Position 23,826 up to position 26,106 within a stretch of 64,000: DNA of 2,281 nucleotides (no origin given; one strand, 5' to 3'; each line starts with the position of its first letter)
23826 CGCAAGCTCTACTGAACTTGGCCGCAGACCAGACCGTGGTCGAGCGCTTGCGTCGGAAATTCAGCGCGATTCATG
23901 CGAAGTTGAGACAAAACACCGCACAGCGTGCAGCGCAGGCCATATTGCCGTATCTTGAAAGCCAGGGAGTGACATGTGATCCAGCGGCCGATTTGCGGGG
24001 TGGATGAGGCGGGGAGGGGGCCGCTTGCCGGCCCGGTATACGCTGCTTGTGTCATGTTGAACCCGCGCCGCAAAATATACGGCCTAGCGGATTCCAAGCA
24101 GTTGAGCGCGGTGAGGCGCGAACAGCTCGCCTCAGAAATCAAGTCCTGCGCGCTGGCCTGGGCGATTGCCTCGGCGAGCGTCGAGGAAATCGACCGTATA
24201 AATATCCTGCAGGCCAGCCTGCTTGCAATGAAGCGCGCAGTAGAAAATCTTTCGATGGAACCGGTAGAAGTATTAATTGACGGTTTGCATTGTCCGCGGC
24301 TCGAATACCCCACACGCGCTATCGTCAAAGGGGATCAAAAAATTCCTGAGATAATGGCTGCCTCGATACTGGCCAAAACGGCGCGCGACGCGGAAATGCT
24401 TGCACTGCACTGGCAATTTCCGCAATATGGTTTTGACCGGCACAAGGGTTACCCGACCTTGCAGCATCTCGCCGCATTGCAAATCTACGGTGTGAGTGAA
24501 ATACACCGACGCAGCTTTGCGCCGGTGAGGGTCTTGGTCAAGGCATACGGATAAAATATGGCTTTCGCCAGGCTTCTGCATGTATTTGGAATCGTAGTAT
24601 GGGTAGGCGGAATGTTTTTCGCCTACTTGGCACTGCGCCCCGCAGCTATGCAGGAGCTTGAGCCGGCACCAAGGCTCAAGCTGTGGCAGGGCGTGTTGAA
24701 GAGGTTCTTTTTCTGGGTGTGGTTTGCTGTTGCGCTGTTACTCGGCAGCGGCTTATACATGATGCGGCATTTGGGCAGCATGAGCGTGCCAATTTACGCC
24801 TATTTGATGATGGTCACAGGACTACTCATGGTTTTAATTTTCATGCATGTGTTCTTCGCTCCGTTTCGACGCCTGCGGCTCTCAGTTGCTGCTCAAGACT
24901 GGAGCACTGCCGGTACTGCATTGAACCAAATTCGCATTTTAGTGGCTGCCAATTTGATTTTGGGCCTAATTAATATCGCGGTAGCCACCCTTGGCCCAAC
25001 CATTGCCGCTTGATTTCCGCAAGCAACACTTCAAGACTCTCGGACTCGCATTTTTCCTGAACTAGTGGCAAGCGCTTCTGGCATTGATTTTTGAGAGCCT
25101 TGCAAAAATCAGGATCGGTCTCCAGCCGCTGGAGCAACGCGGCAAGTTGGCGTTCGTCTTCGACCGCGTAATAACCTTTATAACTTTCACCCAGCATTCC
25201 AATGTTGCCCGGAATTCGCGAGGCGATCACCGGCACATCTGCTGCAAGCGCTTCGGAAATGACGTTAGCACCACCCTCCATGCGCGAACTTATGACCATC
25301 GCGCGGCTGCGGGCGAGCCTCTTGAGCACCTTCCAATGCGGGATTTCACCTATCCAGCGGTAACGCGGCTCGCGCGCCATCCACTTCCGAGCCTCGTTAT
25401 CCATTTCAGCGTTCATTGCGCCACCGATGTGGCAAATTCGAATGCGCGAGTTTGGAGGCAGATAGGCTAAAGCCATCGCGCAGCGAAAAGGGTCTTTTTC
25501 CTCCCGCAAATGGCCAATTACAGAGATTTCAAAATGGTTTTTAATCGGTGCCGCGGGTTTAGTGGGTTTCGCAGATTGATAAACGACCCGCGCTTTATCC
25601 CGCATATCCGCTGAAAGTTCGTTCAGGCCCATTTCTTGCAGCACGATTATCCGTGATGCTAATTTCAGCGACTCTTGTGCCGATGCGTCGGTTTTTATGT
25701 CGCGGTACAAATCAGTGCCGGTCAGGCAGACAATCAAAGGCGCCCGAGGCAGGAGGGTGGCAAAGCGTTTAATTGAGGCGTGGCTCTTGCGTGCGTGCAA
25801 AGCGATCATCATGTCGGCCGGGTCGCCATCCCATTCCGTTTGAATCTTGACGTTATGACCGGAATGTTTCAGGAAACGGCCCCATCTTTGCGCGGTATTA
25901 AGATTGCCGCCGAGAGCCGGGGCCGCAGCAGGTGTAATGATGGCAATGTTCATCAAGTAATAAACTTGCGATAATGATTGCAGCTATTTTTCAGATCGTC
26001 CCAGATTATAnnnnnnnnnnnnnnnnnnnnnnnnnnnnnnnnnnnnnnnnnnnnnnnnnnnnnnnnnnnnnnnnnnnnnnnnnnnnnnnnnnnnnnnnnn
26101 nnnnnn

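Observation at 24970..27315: Divergent GT1 glycosyltransferase / EgtB-type pair resembling senB-senA (selenoneine) but with no selD-like or EgtD-like partner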

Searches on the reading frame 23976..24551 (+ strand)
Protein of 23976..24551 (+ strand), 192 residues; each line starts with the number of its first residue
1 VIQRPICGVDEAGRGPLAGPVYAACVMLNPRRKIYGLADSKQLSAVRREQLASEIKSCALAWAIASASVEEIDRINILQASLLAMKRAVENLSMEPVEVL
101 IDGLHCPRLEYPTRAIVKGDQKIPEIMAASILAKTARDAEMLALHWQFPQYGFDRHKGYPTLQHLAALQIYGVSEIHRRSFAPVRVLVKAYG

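Call 35: find_related_loci(query=window:23976-24551:+, collection=metagenome_contigs, flank=7000)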
Query window:23976-24551:+ (192 aa) in metagenome_contigs; peptide patterns used: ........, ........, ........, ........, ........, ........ (x = any residue, [..] = any of these).
600 stretches matched a pattern (row limit reached: there are more); 568 encode a relative of the query (tblastn E <= 1e-3); the best 80 are kept; 80 distinct loci.
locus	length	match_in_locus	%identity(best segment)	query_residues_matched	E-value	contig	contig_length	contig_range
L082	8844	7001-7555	87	6-190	7e-109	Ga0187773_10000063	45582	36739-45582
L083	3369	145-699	83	6-190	3e-104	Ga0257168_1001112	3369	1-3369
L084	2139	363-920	69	6-191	2e-86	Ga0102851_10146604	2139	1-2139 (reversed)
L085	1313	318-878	69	4-190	5e-88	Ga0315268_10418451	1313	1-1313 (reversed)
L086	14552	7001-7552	67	6-189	9e-78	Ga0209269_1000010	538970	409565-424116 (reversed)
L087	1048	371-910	68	6-185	2e-83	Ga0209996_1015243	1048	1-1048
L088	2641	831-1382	66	6-189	1e-77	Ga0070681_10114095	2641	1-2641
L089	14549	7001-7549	67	6-188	5e-76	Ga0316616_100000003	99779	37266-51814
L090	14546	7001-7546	70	6-187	3e-75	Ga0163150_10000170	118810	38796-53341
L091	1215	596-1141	70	6-187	1e-78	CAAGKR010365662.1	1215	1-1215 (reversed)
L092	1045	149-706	66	6-190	6e-79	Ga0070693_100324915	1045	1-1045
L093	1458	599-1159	69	6-192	4e-77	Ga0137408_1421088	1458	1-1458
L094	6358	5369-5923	66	6-190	1e-72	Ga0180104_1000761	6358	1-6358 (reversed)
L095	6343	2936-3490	66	6-190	7e-73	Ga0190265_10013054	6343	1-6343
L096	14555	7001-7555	68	4-188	1e-72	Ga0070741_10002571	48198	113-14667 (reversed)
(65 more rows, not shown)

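Call 41: search_protein_families(library=pfam, proteins=[L086:8099-8956:+, L086:8977-9957:+, L086:9976-10788:+, L086:10788-12260:+], max_evalue=0.001)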
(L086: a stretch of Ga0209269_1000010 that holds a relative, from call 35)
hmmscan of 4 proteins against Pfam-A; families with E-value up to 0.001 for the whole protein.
L086:8099-8956:+ (286 aa): 2 families
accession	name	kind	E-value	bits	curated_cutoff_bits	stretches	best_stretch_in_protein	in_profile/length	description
PF20560.3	MotA_N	-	1.1e-34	118.9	27.3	1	4-93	1-91/91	Motility protein A N-terminal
PF01618.21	MotA_ExbB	-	3.6e-10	40.1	22.9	1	136-237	20-124/127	MotA/TolQ/ExbB proton channel family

L086:8977-9957:+ (327 aa): 2 families
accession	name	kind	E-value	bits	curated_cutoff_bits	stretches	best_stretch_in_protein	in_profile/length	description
PF13677.11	MotB_plug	-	7.1e-21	74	24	1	12-66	2-58/58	Membrane MotB of proton-channel complex MotA/MotB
PF00691.25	OmpA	-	9.4e-14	52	27.2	1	177-267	1-88/98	OmpA family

L086:9976-10788:+ (271 aa): 2 families
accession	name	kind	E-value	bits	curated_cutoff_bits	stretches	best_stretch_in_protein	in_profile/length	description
PF08242.18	Methyltransf_12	-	0.00047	21.3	30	0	138-226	1-96/98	Methyltransferase domain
PF13489.12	Methyltransf_23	-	0.00058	20.1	27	0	121-232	9-118/164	Methyltransferase domain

L086:10788-12260:+ (491 aa): 1 family
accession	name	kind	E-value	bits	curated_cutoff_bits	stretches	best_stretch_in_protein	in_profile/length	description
PF08668.18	HDOD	-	3.7e-27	95.5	22.9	1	16-206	1-188/196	HDOD domain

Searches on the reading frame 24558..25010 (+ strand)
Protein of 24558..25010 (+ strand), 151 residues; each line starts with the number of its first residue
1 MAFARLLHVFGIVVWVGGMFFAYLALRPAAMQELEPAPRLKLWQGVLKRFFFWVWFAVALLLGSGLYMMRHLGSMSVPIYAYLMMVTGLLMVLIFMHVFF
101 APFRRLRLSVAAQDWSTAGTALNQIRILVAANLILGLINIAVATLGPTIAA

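Call 3: search_protein_families(library=ncbifam, proteins=[window:24558-25010:+], max_evalue=0.01)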
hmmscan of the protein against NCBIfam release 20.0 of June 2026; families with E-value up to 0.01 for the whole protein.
window:24558-25010:+ (151 aa): 0 families

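Call 4: search_protein_families(library=pfam, proteins=[window:24558-25010:+], max_evalue=0.01)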
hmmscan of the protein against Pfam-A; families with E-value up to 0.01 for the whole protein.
window:24558-25010:+ (151 aa): 2 families
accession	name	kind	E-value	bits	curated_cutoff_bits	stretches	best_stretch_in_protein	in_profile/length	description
PF05425.18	CopD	-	4.1e-10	40.4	32.1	1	46-144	3-103/105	Copper resistance protein D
PF06423.18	GWT1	-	0.005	16.3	29.6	1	40-145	309-412/437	GWT1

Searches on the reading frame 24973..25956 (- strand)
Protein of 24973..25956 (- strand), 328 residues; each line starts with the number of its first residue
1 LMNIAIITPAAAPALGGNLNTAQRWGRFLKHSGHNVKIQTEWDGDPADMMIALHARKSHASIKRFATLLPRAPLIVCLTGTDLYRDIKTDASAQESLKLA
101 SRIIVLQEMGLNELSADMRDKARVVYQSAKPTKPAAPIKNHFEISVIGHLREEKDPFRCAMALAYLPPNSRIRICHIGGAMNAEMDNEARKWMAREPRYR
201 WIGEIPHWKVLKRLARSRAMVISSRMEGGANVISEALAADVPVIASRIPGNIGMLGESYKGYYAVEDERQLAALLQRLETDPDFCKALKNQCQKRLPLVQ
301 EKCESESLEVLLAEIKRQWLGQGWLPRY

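Call 3: search_protein_families(library=ncbifam, proteins=[window:24973-25956:-], max_evalue=0.01)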
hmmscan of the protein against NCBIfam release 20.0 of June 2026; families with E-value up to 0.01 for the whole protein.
window:24973-25956:- (328 aa): 14 families
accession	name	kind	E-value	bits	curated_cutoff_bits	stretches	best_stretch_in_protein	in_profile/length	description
TIGR04348.1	TIGR04348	equivalog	1.4e-127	425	300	1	4-313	1-309/310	selenoneine biosynthesis selenosugar synthase SenB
NF038229.1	Glyco4_Geo_Pelo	equivalog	1.5e-32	113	400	1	3-314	1-335/338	GPMC system family 4 glycosyltransferase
NF041876.1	EPS_EpsE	equivalog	6.1e-08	32.3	400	1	199-295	278-375/389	exopolysaccharide biosynthesis GT4 family glycosyltransferase EpsE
NF047684.1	TeichurnBiosyTuaC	equivalog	7.3e-08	31.7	550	1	144-284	222-357/391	teichuronic acid biosynthesis protein TuaC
TIGR03088.1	stp2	hypoth_equivalog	2.2e-06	27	409.05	1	215-291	271-348/374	TIGR03088 family PEP-CTERM/XrtA system glycosyltransferase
NF041010.1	glycosy_Agl16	equivalog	2.3e-05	23.4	575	1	194-280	231-317/352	glycosylation protein Agl16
NF050056.1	ProtGlycPglH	equivalog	2.4e-05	23.6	600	1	143-296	181-334/354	GalNAc-alpha-(1->4)-GalNAc-alpha-(1->3)-diNAcBac-PP-undecaprenol alpha-1,4-N-acetyl-D-galactosaminyltransferase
NF046085.1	XrtY_assoc_Gly1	equivalog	0.00013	20.9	400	1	184-294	252-362/387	XrtY-associated glycosyltransferase XYAG1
TIGR04047.1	MSMEG_0565_glyc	hypoth_equivalog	0.00026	20.2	259.85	1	183-278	243-338/373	MSMEG_0565 family glycosyltransferase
NF038298.1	EPS_HpsO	equivalog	0.00048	19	575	1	139-295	199-366/388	hormogonium polysaccharide biosynthesis glycosyltransferase HpsO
TIGR03999.1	thiol_BshA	equivalog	0.00068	18.7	273.7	1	209-296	265-353/375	N-acetyl-alpha-D-glucosaminyl L-malate synthase BshA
NF050063.1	ProtGlycPglJ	equivalog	0.0008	18.7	500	1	210-295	259-346/363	N-acetylgalactosamine-N,N'-diacetylbacillosaminyl-diphospho-undecaprenol 4-alpha-N-acetylgalactosaminyltransferase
NF047880.1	glyco_SdgA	exception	0.0027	16.3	800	1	210-292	383-467/488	serine-aspartate repeat adhesin O-glycosyltransferase SdgA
TIGR02149.1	glgA_Coryne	subfamily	0.0069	15.6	302.4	1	148-295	211-369/391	glycogen synthase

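Call 4: search_protein_families(library=pfam, proteins=[window:24973-25956:-], max_evalue=0.01)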
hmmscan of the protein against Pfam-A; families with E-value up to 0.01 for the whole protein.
window:24973-25956:- (328 aa): 3 families
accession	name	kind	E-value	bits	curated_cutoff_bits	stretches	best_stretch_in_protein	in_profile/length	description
PF00534.26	Glycos_transf_1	-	4.8e-17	62.5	26.4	1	140-294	14-171/172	Glycosyl transferases group 1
PF13692.12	Glyco_trans_1_4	-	1.1e-10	42.4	27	1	154-280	15-141/142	Glycosyl transferases group 1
PF13524.12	Glyco_trans_1_2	-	0.0067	16.8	25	0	176-295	18-128/144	Glycosyl transferase-like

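Call 17: search_solved_structures(query=window:24973-25956:-, show_alignments=2, max_evalue=0.00001)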
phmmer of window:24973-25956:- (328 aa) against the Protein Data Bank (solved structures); distinct sequences matched with E-value up to 0.00001: 4.
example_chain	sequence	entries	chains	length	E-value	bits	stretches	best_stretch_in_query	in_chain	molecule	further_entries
8jjq_C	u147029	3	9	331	7.2e-62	212.7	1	4-315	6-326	TIGR04348 family glycosyltransferase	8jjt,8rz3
8jjn_C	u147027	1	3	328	8.1e-62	212.5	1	4-315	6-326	TIGR04348 family glycosyltransferase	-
8k5u_A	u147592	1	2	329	8.9e-62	212.4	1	3-313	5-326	Se glycosyltransferase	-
8fbx_A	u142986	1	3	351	9e-62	212.4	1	4-315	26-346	Selenosugar synthase SenB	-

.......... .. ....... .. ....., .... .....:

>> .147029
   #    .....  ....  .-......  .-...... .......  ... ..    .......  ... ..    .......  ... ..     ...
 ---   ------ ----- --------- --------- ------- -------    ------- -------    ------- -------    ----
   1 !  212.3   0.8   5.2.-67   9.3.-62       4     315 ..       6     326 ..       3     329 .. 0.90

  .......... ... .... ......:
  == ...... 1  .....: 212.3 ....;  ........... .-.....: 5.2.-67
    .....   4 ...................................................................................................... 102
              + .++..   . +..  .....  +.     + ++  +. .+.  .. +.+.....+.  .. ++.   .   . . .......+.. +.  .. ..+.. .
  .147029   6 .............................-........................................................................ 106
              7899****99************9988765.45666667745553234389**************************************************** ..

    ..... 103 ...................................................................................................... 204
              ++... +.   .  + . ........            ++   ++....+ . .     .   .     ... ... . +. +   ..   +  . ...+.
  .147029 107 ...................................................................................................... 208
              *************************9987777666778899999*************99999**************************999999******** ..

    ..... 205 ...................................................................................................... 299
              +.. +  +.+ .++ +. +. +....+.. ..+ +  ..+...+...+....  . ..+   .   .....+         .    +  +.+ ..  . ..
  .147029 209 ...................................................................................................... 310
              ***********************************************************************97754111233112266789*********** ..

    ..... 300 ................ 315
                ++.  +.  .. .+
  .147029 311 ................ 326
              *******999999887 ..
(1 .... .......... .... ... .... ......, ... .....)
